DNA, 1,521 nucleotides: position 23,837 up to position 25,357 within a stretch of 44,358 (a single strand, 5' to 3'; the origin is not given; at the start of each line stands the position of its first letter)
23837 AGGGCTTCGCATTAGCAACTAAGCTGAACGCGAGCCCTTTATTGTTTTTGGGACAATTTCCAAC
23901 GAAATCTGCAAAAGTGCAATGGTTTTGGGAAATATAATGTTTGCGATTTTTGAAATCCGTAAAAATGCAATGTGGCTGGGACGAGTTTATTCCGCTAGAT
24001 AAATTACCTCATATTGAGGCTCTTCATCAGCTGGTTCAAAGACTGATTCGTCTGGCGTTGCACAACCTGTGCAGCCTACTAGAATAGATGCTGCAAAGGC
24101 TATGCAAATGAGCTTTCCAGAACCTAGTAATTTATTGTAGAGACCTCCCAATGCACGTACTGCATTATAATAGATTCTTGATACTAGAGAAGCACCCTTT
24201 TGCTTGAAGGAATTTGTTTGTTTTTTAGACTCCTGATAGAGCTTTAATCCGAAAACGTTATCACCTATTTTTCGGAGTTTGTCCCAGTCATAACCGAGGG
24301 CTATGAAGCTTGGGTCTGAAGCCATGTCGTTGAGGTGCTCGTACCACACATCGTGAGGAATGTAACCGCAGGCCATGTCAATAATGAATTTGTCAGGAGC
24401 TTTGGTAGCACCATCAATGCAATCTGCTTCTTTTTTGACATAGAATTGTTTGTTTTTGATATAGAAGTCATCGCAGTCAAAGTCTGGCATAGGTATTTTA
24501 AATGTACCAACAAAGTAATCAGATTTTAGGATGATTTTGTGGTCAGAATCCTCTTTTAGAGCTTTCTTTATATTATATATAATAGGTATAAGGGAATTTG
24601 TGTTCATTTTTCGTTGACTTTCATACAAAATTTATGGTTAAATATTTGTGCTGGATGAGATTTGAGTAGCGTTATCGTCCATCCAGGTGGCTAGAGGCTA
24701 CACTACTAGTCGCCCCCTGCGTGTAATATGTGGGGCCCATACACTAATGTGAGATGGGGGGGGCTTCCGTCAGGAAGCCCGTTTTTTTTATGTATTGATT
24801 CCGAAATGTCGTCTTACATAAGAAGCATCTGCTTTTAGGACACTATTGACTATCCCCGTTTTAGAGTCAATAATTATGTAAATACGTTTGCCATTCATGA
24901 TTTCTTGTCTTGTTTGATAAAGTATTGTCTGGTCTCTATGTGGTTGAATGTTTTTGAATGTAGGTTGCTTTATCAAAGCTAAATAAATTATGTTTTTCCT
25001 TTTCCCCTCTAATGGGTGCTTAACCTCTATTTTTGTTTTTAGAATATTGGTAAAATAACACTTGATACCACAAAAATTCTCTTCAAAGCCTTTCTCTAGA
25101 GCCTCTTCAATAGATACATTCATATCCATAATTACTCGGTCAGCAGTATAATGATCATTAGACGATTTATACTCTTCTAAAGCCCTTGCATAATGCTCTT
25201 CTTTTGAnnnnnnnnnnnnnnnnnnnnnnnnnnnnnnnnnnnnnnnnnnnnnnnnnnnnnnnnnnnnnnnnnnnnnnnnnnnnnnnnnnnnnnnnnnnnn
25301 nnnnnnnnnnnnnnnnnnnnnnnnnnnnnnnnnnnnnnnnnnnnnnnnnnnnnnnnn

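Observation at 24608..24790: Candidate structured sRNA with its own promoter and terminator, antisense-oriented between prophage accessory genes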

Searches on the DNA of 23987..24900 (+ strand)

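Call 6: search_rna_families(source=window, start=24500, end=24900, threshold=evalue, max_evalue=10, show_alignments=3)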
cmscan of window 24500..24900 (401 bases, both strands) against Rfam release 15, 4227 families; matches with E-value up to 10: 5.
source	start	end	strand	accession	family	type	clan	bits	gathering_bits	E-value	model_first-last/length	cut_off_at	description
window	24552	24580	-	RF02925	6A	Gene; sRNA;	-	22.6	41.2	0.064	1-52/52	no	6A RNA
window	24721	24745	+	RF01082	SBWMV1_UPD-PKh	Cis-reg;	-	16.7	32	1.7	1-25/25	no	Pseudoknot of upstream pseudoknot domain (UPD) of the 3'UTR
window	24757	24791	+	RF00489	ctRNA_p42d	Gene; antisense;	-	16.6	50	0.82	1-46/46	no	ctRNA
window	24614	24791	+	RF04182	GibS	Gene; sRNA;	-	15.8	115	9.7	1-142/142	no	GibS sRNA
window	24745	24791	+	RF04319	BTncRNA_FopS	Gene; sRNA;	-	15.6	56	6.9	29-71/71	no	Bacteroidetes FopS (family of paralogous sRNAs)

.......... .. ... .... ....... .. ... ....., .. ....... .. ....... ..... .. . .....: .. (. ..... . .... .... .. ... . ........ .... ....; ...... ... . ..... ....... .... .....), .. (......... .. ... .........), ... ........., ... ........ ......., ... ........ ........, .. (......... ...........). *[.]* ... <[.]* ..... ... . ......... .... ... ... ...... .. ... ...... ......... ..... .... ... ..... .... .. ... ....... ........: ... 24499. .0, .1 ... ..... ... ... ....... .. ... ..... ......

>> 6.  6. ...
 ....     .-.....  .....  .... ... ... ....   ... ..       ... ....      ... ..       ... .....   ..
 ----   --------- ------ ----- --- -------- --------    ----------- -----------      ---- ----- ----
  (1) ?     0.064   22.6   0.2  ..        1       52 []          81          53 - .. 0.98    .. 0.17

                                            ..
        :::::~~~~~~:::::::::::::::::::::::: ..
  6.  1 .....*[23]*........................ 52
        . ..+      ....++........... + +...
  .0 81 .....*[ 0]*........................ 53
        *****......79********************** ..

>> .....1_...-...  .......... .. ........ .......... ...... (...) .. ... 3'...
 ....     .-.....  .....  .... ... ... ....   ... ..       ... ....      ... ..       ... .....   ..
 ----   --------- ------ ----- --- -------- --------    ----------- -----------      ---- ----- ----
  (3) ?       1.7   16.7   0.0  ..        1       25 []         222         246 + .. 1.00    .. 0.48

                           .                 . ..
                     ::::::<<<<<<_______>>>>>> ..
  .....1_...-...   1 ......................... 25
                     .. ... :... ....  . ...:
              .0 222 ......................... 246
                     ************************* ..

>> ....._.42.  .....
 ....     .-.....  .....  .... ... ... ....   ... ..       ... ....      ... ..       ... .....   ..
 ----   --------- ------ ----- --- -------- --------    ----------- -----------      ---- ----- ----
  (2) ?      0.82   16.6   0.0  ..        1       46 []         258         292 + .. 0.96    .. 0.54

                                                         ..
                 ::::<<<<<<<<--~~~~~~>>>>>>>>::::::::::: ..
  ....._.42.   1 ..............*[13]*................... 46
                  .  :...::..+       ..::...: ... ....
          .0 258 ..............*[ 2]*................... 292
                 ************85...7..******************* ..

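Call 13: search_dna_similar(query=window:24600-24800:+, collection=phages, mode=distant, max_evalue=1)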
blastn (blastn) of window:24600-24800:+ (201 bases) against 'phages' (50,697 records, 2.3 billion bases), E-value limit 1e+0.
No match.

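Call 94: search_rna_families(sources=[L114, L115, L013, L009, L006, L016, L005], threshold=evalue, max_evalue=1)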
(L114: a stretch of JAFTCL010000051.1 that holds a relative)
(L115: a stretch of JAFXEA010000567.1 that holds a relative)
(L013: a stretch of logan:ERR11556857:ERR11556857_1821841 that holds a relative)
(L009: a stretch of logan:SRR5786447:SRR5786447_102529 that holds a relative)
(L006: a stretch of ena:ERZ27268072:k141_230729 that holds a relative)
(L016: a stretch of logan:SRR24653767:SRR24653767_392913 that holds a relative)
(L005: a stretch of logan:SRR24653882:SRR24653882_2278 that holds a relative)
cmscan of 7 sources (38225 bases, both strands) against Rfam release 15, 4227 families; matches with E-value up to 1: 6.
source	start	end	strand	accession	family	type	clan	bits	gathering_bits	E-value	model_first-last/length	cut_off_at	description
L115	969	1040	-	RF00005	tRNA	Gene; tRNA;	CL00001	62.9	29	1.7e-11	1-71/71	no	tRNA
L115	1956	2030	-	RF00005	tRNA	Gene; tRNA;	CL00001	54.8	29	2.8e-09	1-71/71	no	tRNA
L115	1796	1871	-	RF00005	tRNA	Gene; tRNA;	CL00001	47.5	29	2.9e-07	1-71/71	no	tRNA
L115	1877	1950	-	RF00005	tRNA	Gene; tRNA;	CL00001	34.4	29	0.0012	1-71/71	no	tRNA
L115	1047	1119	-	RF00005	tRNA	Gene; tRNA;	CL00001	31.8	29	0.0061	1-71/71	no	tRNA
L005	3119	3182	-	RF00237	mir-9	Gene; miRNA;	-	28.6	58.6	0.25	1-78/78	no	mir-9/mir-79 microRNA precursor family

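Call 121: build_rna_model(alignment_id=A11, structure=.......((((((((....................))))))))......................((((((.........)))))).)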
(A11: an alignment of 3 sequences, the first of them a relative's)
Model R1 built from alignment A11 (3 sequences, 87 columns); structure: as given.
model positions 85; base pairs 14; branch points 1; effective number of sequences 2; information 0.668 bits per position. Calibrated on 0.2 Mb of random sequence (short: E-values are rough).
structure used (alignment columns):
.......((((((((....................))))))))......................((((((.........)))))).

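Call 122: search_with_rna_model(model_id=R1, sources=[window, L005, L009, L114, L115, L001], filters=off, max_evalue=10, show_alignments=3)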
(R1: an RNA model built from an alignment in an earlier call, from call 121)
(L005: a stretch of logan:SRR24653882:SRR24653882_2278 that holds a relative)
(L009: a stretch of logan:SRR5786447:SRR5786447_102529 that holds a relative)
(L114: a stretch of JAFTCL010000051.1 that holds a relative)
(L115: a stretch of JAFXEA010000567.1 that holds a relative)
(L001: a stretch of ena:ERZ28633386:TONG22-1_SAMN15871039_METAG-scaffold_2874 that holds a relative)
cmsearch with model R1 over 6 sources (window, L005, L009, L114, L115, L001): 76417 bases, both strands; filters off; matches with E-value up to 10: 10.
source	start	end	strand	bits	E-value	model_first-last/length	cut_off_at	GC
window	16481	16546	+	12.5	0.69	1-85/85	no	0.33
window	42092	42162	-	12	0.9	1-85/85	no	0.41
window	9525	9615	-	11.7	1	1-85/85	no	0.44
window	10798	10847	+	9.5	3.1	1-85/85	no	0.4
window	9480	9543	+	9.1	3.8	1-85/85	no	0.52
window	14551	14626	+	8.5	5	1-85/85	no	0.28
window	39466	39536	-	8.1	6.2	1-85/85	no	0.44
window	1890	1948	+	8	6.5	1-85/85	no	0.34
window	7435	7517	+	7.8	7.2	1-85/85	no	0.34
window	13352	13406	+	7.4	9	1-85/85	no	0.29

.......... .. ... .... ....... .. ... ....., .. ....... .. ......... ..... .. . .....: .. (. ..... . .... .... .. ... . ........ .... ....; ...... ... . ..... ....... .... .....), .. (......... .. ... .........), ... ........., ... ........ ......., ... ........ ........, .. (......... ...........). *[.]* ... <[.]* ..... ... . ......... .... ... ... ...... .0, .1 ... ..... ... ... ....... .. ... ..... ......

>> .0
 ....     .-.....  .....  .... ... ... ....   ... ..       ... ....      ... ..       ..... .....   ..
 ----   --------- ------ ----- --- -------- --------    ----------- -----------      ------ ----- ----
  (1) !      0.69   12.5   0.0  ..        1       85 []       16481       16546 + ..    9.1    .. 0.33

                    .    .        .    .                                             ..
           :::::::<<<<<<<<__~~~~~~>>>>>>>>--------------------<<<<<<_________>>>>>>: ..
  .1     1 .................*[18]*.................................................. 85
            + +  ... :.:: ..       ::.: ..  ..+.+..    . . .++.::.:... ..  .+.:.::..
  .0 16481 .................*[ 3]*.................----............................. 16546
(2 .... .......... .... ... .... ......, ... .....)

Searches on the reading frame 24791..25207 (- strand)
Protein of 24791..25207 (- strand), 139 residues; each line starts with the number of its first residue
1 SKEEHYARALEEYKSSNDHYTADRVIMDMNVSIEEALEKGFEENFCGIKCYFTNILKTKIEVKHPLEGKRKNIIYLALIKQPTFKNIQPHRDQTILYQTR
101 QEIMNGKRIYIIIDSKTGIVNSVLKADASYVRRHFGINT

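Call 97: search_solved_structures(query=A7, max_evalue=5)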
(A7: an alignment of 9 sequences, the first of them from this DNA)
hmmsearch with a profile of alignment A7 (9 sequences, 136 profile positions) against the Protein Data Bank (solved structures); distinct sequences matched with E-value up to 5: 2.
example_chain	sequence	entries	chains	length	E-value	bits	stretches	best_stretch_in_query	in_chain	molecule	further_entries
1lm5_A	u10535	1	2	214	0.028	17.6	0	28-49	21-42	subdomain of Desmoplakin Carboxy-Terminal domain (DPCT)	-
2n03_A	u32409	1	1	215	1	12.5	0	27-49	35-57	Plectin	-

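Call 98: search_protein_families(library=pfam, alignment_id=A7, max_evalue=1)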
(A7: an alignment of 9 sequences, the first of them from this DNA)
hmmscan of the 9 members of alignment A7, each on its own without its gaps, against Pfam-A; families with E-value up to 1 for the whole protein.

A. member 1, seq(139 aa): 0 families

B. families by the number of members that match (of 9 scanned): 7 families
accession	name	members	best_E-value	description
PF16402.11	DUF5010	1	0.018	Domain of unknown function (DUF5010)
PF04301.19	BioG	1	0.026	Pimeloyl-ACP methyl esterase BioG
PF23736.1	Ig_ZP2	1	0.029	Zona pellucida sperm-binding protein 2, Ig-like domain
PF01637.24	ATPase_2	1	0.037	ATPase domain predominantly from Archaea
PF14396.12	CFTR_R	1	0.16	Cystic fibrosis TM conductance regulator (CFTR), regulator domain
PF12282.15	GAF_PdtaS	1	0.18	Histidine kinase PdtaS, GAF domain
PF08155.16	NOGCT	1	0.21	NOGCT (NUC087) domain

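Call 112: search_dna_similar(query=window:24791-25207:-, collection=phages, mode=protein, max_evalue=0.01, max_rows=20)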
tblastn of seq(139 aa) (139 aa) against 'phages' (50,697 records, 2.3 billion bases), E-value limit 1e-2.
No match.
